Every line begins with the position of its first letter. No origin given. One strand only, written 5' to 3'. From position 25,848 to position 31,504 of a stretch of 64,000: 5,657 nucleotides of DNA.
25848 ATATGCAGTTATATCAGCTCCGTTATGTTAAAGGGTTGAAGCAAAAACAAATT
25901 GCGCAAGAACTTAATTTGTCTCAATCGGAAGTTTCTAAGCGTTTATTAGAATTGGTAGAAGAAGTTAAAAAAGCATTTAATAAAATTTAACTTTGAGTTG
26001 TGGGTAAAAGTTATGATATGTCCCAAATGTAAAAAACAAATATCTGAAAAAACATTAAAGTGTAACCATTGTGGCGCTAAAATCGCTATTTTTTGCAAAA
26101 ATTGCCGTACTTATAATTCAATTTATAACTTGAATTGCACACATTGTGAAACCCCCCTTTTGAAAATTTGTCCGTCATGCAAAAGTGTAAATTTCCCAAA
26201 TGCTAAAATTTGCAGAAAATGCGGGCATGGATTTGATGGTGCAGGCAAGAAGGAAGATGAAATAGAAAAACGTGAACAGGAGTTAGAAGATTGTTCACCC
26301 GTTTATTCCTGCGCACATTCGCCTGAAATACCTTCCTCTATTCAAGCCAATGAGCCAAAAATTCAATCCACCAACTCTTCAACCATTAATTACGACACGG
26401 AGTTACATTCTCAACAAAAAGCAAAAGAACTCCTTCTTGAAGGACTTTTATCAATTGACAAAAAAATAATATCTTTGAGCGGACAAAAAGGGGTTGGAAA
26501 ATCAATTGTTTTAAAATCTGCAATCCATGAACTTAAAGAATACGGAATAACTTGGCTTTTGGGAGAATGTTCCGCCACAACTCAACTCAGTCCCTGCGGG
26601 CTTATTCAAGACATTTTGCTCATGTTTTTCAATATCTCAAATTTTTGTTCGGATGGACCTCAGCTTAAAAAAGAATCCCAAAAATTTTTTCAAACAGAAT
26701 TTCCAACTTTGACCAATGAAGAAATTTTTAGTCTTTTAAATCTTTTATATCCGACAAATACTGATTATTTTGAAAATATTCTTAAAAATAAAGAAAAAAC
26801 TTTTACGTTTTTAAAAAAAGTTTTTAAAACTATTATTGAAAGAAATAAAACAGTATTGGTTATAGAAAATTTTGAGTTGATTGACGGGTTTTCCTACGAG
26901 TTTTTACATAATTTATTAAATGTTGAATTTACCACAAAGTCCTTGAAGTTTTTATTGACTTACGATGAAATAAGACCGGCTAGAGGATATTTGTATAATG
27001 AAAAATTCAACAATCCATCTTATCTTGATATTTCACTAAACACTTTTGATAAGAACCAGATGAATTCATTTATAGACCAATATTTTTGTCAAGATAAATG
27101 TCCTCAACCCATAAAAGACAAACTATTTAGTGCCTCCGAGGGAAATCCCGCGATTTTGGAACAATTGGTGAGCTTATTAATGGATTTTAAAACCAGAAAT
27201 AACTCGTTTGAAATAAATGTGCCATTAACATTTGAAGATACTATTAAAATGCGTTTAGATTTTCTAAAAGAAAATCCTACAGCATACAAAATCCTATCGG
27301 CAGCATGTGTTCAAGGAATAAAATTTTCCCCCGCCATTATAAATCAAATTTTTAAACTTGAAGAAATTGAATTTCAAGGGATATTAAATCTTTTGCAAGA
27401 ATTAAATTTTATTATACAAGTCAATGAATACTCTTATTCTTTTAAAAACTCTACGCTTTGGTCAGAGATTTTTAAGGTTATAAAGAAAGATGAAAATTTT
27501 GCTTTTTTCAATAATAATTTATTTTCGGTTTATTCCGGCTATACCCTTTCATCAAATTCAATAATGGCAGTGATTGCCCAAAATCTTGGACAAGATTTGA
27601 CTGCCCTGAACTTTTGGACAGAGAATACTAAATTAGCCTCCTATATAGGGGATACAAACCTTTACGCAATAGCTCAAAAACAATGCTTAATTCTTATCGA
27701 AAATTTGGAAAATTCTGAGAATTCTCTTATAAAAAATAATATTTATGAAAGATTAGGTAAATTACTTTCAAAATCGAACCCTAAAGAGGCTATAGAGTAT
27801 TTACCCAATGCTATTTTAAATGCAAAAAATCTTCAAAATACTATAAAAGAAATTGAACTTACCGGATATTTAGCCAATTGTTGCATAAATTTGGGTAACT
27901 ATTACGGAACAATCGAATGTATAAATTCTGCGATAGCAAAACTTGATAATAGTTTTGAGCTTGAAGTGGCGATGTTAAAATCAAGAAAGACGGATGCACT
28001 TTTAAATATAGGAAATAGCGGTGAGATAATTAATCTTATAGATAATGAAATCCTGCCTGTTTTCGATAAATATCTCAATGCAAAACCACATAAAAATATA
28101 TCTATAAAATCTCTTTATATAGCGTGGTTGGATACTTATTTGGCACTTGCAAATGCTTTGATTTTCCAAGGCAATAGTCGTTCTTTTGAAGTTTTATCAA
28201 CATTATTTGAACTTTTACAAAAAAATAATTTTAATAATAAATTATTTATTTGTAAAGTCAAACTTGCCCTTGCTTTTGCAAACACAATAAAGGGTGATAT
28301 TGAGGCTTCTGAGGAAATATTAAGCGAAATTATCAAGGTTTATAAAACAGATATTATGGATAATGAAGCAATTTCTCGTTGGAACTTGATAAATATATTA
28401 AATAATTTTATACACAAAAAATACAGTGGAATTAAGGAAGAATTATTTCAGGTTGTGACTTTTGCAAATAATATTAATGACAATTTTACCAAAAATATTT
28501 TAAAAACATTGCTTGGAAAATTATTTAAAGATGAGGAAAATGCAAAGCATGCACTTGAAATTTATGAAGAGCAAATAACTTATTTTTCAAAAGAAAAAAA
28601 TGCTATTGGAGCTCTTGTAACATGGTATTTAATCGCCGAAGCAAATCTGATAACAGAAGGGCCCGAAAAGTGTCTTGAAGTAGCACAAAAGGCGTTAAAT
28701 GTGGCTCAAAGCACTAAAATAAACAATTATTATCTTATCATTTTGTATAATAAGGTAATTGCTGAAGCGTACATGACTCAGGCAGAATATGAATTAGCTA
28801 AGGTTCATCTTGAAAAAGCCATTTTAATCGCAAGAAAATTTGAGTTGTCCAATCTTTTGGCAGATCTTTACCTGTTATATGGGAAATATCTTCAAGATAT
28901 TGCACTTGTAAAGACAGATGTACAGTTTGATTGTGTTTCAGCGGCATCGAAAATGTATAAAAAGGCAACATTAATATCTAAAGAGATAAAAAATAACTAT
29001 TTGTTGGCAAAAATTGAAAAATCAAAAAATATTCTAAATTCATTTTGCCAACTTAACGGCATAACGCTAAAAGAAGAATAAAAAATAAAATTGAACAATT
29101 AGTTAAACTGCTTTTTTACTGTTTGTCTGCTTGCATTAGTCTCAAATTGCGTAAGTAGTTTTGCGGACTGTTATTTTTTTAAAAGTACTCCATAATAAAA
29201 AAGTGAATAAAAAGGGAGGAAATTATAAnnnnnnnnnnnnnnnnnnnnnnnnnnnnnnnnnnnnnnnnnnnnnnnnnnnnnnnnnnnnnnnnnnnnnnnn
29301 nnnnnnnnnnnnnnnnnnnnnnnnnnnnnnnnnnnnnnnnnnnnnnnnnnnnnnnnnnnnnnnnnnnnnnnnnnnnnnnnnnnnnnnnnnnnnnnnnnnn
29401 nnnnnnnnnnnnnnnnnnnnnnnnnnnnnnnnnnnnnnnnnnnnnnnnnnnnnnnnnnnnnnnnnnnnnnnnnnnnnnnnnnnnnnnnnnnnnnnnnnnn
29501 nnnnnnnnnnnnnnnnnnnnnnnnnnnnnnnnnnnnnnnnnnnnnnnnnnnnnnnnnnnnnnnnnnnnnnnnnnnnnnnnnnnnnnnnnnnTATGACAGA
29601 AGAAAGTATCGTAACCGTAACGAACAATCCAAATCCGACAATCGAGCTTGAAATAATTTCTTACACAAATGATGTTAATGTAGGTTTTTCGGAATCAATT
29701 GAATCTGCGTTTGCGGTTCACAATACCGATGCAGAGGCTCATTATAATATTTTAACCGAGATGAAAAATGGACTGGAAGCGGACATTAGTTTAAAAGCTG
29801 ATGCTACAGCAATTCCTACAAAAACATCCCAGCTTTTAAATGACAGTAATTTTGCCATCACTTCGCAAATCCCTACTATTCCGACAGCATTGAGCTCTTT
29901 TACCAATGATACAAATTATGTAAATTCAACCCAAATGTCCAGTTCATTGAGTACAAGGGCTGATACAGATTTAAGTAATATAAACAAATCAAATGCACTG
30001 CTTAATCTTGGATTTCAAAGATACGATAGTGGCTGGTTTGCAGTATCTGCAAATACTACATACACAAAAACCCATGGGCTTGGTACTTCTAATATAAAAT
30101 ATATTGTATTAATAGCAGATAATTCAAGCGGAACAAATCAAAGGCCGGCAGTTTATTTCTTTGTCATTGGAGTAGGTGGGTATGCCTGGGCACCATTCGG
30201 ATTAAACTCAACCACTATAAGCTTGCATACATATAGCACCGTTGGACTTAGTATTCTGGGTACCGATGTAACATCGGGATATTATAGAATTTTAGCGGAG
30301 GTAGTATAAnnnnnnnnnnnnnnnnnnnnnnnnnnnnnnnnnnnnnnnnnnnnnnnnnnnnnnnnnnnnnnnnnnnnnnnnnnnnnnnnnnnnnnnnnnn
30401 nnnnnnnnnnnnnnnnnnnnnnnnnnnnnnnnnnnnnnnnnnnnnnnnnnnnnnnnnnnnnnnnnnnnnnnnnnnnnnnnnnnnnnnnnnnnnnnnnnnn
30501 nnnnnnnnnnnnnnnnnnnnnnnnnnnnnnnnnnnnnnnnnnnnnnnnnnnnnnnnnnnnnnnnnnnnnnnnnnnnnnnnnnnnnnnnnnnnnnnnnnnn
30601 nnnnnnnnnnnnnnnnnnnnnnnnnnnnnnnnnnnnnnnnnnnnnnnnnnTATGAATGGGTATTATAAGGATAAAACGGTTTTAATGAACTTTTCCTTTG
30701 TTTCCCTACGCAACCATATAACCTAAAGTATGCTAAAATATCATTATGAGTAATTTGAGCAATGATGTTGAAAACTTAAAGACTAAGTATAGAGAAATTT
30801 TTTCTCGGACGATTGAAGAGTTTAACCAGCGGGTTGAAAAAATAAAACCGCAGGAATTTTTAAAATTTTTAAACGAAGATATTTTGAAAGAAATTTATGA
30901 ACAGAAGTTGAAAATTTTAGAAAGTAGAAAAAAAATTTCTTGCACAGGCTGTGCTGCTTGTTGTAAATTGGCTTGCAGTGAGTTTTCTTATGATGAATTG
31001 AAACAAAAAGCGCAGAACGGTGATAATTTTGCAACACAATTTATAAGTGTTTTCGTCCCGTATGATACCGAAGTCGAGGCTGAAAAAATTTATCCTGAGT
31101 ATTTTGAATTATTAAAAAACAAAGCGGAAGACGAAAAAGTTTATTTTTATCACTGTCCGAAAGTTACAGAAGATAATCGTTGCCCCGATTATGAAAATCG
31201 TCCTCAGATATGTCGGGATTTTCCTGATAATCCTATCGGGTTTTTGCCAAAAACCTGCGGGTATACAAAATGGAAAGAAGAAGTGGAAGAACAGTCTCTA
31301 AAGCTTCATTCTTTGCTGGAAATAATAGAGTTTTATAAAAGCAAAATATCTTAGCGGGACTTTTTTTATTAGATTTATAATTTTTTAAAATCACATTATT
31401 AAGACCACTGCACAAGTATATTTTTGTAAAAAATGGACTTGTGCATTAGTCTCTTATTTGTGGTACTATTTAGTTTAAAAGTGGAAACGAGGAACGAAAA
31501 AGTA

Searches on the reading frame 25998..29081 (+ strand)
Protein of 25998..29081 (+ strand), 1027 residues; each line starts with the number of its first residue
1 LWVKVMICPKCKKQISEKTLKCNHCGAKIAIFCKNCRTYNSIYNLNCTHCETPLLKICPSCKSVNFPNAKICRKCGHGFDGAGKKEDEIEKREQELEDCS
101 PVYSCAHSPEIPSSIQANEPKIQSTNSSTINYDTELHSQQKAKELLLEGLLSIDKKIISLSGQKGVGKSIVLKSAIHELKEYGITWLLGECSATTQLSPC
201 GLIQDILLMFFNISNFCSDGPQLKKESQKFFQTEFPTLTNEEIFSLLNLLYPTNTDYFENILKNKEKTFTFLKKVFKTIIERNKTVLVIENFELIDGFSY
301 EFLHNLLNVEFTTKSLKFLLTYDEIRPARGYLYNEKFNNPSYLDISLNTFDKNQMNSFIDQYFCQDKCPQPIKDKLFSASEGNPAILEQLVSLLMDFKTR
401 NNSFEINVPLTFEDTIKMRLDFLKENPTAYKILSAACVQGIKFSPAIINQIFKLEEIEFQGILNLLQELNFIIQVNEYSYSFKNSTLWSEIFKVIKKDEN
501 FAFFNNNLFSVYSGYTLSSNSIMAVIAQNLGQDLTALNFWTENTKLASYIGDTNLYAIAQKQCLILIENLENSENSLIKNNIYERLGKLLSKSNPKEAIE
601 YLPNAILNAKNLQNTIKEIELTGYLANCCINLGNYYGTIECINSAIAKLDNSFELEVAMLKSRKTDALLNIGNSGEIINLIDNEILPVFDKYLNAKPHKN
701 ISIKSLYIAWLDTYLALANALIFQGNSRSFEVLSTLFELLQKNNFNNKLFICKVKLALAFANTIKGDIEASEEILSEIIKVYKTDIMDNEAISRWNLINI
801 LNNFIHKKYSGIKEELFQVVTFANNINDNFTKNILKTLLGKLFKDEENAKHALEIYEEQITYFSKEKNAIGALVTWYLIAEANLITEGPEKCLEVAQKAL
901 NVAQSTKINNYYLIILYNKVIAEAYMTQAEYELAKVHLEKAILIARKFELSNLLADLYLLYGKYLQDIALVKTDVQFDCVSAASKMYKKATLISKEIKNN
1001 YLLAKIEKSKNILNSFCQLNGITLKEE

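Call 53: search_protein_families(library=pfam, proteins=[window:25998-29081:+], max_evalue=0.001)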
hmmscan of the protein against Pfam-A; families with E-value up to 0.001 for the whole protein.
window:25998-29081:+ (1027 aa): 6 families
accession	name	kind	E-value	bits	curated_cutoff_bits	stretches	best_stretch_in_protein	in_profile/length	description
PF12773.13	DZR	-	4.5e-10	40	27.3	2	33-76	1-45/45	Double zinc ribbon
PF13401.12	AAA_22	-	1.8e-07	32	27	1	155-321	5-121/130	AAA domain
PF13191.12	AAA_16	-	2.6e-05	25.2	32.6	1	155-309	24-158/167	AAA ATPase domain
PF13424.12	TPR_12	-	0.00016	22.2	30.1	0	915-965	4-55/77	Tetratricopeptide repeat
PF13248.11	Zn_ribbon_3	-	0.00032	20.5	27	0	8-29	5-26/26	zinc-ribbon domain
PF17874.7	TPR_MalT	-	0.00069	19.4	45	0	838-955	45-162/336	MalT-like TPR region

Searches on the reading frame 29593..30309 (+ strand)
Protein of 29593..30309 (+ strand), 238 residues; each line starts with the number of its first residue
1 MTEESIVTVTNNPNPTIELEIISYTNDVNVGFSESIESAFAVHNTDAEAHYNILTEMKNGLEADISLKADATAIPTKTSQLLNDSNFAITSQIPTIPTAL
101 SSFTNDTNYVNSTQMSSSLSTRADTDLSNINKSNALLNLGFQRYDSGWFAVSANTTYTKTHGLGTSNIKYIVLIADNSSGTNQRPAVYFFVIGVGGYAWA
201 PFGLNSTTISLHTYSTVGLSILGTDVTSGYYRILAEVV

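Call 53: search_protein_families(library=pfam, proteins=[window:29593-30309:+], max_evalue=0.001)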
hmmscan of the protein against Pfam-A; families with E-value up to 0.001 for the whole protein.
window:29593-30309:+ (238 aa): 1 family
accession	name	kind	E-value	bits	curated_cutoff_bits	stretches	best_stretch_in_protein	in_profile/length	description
PF22432.2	PA2794-like_C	-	0.00027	21.5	27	1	144-184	1-41/102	PA2794-like, C-terminal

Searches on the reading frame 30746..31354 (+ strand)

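Call 7: search_protein_families(library=pfam, proteins=[window:30746-31354:+])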
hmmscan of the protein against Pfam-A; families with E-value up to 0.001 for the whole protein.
window:30746-31354:+ (202 aa): 1 family
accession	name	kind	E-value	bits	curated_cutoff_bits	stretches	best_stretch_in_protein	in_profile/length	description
PF03692.20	CxxCxxCC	-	4.3e-06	27.8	23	1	66-171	2-84/85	Putative zinc- or iron-chelating domain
